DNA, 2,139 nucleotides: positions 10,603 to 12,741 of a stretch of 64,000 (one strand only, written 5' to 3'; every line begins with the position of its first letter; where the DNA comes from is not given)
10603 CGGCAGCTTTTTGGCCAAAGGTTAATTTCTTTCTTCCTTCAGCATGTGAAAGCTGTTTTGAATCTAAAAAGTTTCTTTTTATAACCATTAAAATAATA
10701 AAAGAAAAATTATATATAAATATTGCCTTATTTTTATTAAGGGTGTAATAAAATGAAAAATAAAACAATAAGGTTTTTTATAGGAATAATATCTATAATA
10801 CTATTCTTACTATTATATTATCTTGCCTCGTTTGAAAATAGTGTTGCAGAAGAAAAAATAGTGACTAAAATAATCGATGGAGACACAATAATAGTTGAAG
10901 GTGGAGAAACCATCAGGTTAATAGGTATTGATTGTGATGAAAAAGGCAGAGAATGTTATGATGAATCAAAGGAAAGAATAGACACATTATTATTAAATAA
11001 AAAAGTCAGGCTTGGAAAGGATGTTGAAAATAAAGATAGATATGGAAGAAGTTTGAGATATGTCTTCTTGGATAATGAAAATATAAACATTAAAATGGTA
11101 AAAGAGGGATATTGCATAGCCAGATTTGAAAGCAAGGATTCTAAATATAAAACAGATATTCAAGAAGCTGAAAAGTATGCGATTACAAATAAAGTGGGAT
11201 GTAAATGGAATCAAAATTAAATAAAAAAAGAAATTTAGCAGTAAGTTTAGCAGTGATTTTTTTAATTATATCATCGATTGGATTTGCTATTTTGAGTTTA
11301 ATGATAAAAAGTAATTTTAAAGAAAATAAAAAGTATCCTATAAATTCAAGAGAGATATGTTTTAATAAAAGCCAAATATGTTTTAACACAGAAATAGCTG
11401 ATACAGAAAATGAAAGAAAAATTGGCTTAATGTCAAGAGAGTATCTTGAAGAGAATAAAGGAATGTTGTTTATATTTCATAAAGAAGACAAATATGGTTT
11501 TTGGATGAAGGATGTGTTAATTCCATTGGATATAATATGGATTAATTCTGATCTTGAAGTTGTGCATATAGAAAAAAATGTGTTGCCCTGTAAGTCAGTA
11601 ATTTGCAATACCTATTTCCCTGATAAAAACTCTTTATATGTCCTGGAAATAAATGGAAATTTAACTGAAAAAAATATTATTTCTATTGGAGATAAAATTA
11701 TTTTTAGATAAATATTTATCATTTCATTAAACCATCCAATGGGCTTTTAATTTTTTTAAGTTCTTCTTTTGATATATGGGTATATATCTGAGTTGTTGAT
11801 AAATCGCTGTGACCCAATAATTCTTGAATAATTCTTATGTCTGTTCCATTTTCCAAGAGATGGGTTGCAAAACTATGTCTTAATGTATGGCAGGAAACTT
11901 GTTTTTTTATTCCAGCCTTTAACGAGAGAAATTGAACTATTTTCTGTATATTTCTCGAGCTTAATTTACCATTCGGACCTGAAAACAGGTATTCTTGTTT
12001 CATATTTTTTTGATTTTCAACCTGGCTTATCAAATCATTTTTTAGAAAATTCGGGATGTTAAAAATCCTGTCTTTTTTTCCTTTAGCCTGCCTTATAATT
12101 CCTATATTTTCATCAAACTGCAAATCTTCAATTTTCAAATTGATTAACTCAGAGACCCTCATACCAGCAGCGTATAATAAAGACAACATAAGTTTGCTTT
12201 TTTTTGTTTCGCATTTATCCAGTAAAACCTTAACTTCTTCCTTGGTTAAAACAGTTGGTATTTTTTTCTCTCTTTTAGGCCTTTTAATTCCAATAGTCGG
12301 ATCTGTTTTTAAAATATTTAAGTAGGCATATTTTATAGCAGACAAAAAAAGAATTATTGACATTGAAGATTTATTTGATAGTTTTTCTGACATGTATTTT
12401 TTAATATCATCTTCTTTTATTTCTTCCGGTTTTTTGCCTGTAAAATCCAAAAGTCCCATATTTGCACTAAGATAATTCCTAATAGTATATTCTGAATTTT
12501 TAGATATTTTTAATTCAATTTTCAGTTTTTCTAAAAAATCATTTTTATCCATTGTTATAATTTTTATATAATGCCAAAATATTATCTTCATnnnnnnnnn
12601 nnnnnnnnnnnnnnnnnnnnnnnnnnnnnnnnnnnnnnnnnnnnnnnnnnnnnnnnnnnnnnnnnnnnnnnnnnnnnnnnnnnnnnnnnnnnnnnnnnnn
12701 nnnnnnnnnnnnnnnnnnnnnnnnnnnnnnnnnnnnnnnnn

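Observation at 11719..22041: About 10-kb accessory-looking region between the ribosomal cluster and the origin, possibly a degraded integrated element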

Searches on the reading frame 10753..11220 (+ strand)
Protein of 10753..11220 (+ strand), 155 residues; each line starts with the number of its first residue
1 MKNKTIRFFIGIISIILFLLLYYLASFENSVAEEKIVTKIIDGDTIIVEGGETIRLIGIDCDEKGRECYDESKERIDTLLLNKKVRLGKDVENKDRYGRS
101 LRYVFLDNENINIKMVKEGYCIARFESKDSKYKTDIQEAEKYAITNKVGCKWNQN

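Call 5: search_protein_families(library=pfam, max_evalue=0.01, proteins=[window:10753-11220:+])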
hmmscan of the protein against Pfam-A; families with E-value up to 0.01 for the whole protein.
window:10753-11220:+ (155 aa): 1 family
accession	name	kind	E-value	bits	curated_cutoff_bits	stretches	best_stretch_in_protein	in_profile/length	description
PF00565.23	SNase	-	2.5e-15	57.3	21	1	53-150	1-104/107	Staphylococcal nuclease homologue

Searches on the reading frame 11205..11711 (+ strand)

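Call 5: search_protein_families(library=pfam, max_evalue=0.01, proteins=[window:11205-11711:+])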
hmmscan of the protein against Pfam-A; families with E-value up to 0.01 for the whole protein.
window:11205-11711:+ (168 aa): 1 family
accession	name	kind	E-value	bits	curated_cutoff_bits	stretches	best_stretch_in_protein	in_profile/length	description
PF02643.20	DUF192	-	1.3e-30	105.8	27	1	61-165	2-94/96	Uncharacterized ACR, COG1430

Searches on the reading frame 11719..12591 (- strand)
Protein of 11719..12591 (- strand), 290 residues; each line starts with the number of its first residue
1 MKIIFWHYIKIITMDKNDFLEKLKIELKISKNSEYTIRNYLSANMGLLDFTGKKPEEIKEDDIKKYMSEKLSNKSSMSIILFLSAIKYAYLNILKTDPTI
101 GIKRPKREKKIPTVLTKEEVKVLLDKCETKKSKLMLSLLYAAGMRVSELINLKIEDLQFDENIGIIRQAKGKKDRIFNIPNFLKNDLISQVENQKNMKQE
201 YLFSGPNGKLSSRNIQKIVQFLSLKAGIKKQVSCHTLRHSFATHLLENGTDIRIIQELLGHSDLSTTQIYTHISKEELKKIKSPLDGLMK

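Call 4: search_protein_families(library=pfam, max_evalue=0.01, proteins=[window:11719-12591:-])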
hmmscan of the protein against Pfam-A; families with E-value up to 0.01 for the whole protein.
window:11719-12591:- (290 aa): 4 families
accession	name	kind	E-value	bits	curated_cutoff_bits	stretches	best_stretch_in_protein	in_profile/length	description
PF00589.27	Phage_integrase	-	4.4e-43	147.4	27.1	1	114-276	2-171/172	Phage integrase family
PF13495.12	Phage_int_SAM_4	-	1.4e-07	32.2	27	1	19-97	1-82/85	Phage integrase, N-terminal SAM-like domain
PF02899.23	Phage_int_SAM_1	-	7.5e-05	23.4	22.3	1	19-88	4-74/83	Phage integrase, N-terminal SAM-like domain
PF16795.10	Phage_integr_3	-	0.0072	16.7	27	0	115-265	4-138/161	Archaeal phage integrase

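Call 12: find_encoding_contigs(protein=window:11719-12591:-, flank=10000, max_places=10)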
Protein window:11719-12591:- (290 aa): no gene with exactly this product is on record in the collection.

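Call 13: find_encoding_contigs(protein=window:11719-12552:-, flank=10000, max_places=10)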
Protein window:11719-12552:- (277 aa): 1 contig read that carries it; 1 place shown.
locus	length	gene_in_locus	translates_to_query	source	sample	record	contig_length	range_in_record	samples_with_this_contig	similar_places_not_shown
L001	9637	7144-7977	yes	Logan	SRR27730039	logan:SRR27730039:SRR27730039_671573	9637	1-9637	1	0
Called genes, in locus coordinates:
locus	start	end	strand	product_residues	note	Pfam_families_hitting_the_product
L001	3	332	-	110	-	?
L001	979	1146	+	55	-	-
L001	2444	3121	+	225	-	-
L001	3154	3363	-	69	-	-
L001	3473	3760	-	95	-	-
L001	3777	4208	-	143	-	PF10107:Endonuc_Holl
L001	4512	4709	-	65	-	PF23477:zf_Tbcl_2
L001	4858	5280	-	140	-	PF08570:DUF1761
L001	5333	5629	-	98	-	-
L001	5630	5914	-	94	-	-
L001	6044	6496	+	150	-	PF13412:HTH_24, PF01037:AsnC_trans_reg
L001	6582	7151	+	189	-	-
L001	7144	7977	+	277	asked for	PF13495:Phage_int_SAM_4 (weak), PF00589:Phage_integrase, PF22823:MrpR_C_cat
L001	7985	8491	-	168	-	PF02643:DUF192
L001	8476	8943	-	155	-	PF00565:SNase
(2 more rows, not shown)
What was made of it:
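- Checked: The true start is probably M14 of the 290-aa ORF, because the 277-aa form is the one on record (call 13).
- Tried and rejected: It failed because the annotated start is M14 (calls 12, 13).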

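Call 21: search_protein_families(library=phrogs, max_evalue=0.001, proteins=[window:11719-12552:-])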
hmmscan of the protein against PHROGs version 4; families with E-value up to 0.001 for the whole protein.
window:11719-12552:- (277 aa): 8 families
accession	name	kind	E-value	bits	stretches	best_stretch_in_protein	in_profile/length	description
phrog_1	-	integration and excision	5.2e-53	182.2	1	13-269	175-444/611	integrase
phrog_216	-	integration and excision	2.2e-47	162.6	1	72-268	25-232/301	integrase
phrog_7685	-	integration and excision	4.3e-14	53.6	1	182-273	146-236/240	integrase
phrog_7269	-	integration and excision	8.3e-13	49.1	1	205-267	13-76/89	integrase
phrog_5830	-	integration and excision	3.8e-06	27.4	1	100-201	110-206/318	integrase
phrog_23271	-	unknown function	8.7e-06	26.6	1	218-265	8-54/67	-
phrog_5127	-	integration and excision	5e-05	23.9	1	16-248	133-321/355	integrase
phrog_35951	-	unknown function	0.00012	23.5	1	212-275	15-77/97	-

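Call 22: search_protein_families(library=ncbifam, max_evalue=0.001, proteins=[window:11719-12552:-])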
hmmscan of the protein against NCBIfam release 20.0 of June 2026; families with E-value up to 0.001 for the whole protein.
window:11719-12552:- (277 aa): 13 families
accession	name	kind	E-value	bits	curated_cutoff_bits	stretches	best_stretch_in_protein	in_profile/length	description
NF040815.2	recomb_XerA_Arch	equivalog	3.9e-72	243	220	1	10-268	3-262/263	site-specific tyrosine recombinase/integron integrase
TIGR02225.1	recomb_XerD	equivalog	4e-64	216.7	329.6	1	5-268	2-282/290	site-specific tyrosine recombinase XerD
TIGR02249.1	integrase_gron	subfamily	3.8e-62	210.5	265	2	197-275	237-315/315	integron integrase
NF001399.0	PRK00283.1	subfamily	1.5e-60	205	279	1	5-268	11-291/300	tyrosine recombinase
TIGR02224.1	recomb_XerC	equivalog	4.4e-58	197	335.15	1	5-268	2-285/295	tyrosine recombinase XerC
NF011946.0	PRK15417.1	equivalog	1.2e-39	136.5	435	2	203-275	258-330/337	integron integrase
NF002331.0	PRK01287.1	subfamily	2.9e-38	131.8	371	1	79-269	118-321/365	site-specific tyrosine recombinase XerC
NF003462.0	PRK05084.1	equivalog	3e-25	88.7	267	1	120-267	198-351/360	tyrosine recombinase XerS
NF007371.0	PRK09871.1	subfamily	1.7e-14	53.8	222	1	118-259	27-173/198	tyrosine-type DNA invertase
NF007370.0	PRK09870.1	subfamily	1.4e-13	50.9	221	1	95-259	6-178/200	tyrosine-type DNA invertase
NF041502.1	integrase_1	equivalog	1.6e-10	40.4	350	1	160-270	255-370/484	site-specific integrase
NF002685.0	PRK02436.1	equivalog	1.1e-09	38.5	178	1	101-253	96-239/245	site-specific tyrosine recombinase XerD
NF040693.1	recomb_GmtY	equivalog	8.1e-09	35.2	340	1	205-267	377-439/441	gamma-mobile-trio recombinase GmtY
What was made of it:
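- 11719..12552 (-): xerA, the chromosomal archaeal Xer tyrosine recombinase (277 aa; left conserved anchor). NCBIfam recomb_XerA_Arch equivalog scores 243 bits against a cut-off of 220 (call 22).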

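Call 32: find_related_loci(query=window:11719-12552:-, collection=metagenome_contigs, flank=10000)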
Query window:11719-12552:- (277 aa) in metagenome_contigs; peptide patterns used: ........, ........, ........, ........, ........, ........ (x = any residue, [..] = any of these).
600 stretches matched a pattern (row limit reached: there are more); 41 encode a relative of the query (tblastn E <= 1e-3); 41 distinct loci.
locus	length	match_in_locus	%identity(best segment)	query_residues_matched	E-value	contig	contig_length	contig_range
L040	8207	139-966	71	1-276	6e-126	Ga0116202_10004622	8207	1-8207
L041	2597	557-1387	69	1-277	4e-128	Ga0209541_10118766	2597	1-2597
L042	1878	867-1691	68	1-275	8e-130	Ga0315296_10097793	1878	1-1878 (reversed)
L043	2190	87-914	68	1-276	4e-127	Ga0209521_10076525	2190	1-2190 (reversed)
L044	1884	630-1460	67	1-277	3e-128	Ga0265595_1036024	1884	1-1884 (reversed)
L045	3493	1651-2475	68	1-275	8e-123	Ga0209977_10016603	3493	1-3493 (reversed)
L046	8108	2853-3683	66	1-277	5e-117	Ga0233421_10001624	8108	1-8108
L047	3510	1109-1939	65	1-275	1e-117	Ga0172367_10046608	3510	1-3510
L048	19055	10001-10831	63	1-275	9e-113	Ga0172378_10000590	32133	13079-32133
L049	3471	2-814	68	6-276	2e-111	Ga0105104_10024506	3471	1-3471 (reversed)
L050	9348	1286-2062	63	12-273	1e-101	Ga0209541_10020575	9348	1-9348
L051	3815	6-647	68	64-277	3e-94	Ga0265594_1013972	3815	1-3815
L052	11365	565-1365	53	7-275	3e-82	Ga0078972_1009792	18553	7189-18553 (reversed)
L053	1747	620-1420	53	7-275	1e-84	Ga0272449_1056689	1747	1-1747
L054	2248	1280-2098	47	4-276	8e-78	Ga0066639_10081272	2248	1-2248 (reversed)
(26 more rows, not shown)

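Call 74: search_solved_structures(query=window:11719-12552:-, max_evalue=1e-20, show_alignments=2)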
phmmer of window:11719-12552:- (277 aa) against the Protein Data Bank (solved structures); distinct sequences matched with E-value up to 1e-20: 6.
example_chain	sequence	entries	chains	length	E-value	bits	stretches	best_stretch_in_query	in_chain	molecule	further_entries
4a8e_A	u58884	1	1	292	3.8e-45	157.5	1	4-268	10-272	PROBABLE TYROSINE RECOMBINASE XERC-LIKE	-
5hxy_A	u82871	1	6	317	3.1e-42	148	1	3-267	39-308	Tyrosine recombinase XerA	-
2a3v_A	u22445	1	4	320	4.8e-38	134.3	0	200-273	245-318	site-specific recombinase IntI4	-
1a0p_A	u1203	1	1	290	1.3e-32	116.5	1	5-268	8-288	SITE-SPECIFIC RECOMBINASE XERD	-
5dcf_A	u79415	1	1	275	7.3e-26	94.4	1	110-268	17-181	Tyrosine recombinase XerD,DNA translocase FtsK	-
9i5v_14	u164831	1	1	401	3.8e-24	88.8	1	36-268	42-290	Ribosome-associated translation inhibitor RaiA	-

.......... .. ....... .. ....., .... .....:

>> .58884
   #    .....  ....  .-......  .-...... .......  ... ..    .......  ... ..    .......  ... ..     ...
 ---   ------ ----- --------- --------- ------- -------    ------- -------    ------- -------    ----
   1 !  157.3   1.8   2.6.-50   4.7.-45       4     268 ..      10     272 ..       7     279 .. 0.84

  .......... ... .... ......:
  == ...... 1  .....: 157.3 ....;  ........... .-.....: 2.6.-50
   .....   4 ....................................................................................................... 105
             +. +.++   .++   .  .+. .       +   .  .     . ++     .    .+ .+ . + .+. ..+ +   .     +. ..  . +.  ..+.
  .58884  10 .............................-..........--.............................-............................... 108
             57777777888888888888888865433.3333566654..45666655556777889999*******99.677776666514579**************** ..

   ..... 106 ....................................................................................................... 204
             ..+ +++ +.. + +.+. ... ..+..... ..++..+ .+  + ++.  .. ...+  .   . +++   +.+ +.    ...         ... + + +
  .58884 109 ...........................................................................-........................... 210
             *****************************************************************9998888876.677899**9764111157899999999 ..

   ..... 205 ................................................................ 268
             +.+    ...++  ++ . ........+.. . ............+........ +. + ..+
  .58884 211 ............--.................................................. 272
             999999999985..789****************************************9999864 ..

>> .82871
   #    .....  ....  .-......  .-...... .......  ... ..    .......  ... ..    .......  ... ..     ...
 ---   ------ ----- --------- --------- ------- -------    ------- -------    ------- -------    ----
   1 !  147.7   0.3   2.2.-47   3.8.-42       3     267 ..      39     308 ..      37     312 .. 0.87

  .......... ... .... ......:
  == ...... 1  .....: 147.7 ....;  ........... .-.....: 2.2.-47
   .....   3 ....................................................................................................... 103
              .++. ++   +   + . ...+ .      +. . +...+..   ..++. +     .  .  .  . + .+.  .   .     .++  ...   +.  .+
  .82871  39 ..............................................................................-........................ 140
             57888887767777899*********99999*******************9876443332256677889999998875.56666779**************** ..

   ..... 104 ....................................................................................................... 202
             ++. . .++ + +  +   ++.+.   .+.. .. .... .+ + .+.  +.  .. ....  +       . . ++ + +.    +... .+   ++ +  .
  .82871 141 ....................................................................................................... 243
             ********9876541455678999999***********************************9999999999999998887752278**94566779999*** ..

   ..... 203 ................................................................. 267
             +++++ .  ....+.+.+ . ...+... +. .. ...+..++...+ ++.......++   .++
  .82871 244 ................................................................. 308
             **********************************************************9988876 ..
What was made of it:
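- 11719..12552 (-): The best solved relative is P. abyssi XerA 4A8E, E=3.8e-45, collinear over residues 4-268, and in that alignment its RHSFATH, LGHS and QIYT motifs line up with identical motifs of P. abyssi XerA (call 74).
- On Archaeal Xer/dif system: The alignment to 4A8E/5HXY shows RHSFATH, LGHS and QIYT conserved (call 74).
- Closest known: Archaeal Xer/dif chromosome-resolution system. Same: It has a single XerA-type tyrosine recombinase that passes the curated XerA model and aligns end to end with P. abyssi XerA, and in that alignment its RHSFATH, LGHS and QIYT motifs line up with identical motifs of P. abyssi XerA (calls 22, 74).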

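Call 76: search_protein_families(library=ncbifam, max_evalue=1e-20, proteins=[L048:10001-10831:+])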
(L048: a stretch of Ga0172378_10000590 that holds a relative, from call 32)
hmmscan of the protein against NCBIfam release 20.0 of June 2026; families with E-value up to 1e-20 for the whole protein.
L048:10001-10831:+ (277 aa): 8 families
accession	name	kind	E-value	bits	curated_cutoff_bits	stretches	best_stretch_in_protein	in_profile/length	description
NF040815.2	recomb_XerA_Arch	equivalog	1.2e-69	234.9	220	1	11-270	4-262/263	site-specific tyrosine recombinase/integron integrase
TIGR02249.1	integrase_gron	subfamily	8.8e-63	212.5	265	2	199-277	237-315/315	integron integrase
TIGR02225.1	recomb_XerD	equivalog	1.1e-62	212.1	329.6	1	4-271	1-283/290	site-specific tyrosine recombinase XerD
NF001399.0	PRK00283.1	subfamily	2.7e-60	204.2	279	1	4-270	10-291/300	tyrosine recombinase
TIGR02224.1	recomb_XerC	equivalog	9.1e-57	192.7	335.15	1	5-270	2-285/295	tyrosine recombinase XerC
NF011946.0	PRK15417.1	equivalog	1.3e-40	139.6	435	0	15-183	25-197/337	integron integrase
NF002331.0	PRK01287.1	subfamily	2.5e-37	128.7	371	1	70-271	104-321/365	site-specific tyrosine recombinase XerC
NF003462.0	PRK05084.1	equivalog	1.1e-24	86.9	267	1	122-269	200-351/360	tyrosine recombinase XerS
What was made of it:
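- On Integron: The result is the same in 5 relatives (calls 22, 76).
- It passes the XerA equivalog in the window and in 5 relatives (calls 22, 76). The result is the same in 5 relatives (calls 22, 76), and only the C-terminal part aligns to IntI4 2A3V (call 74).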
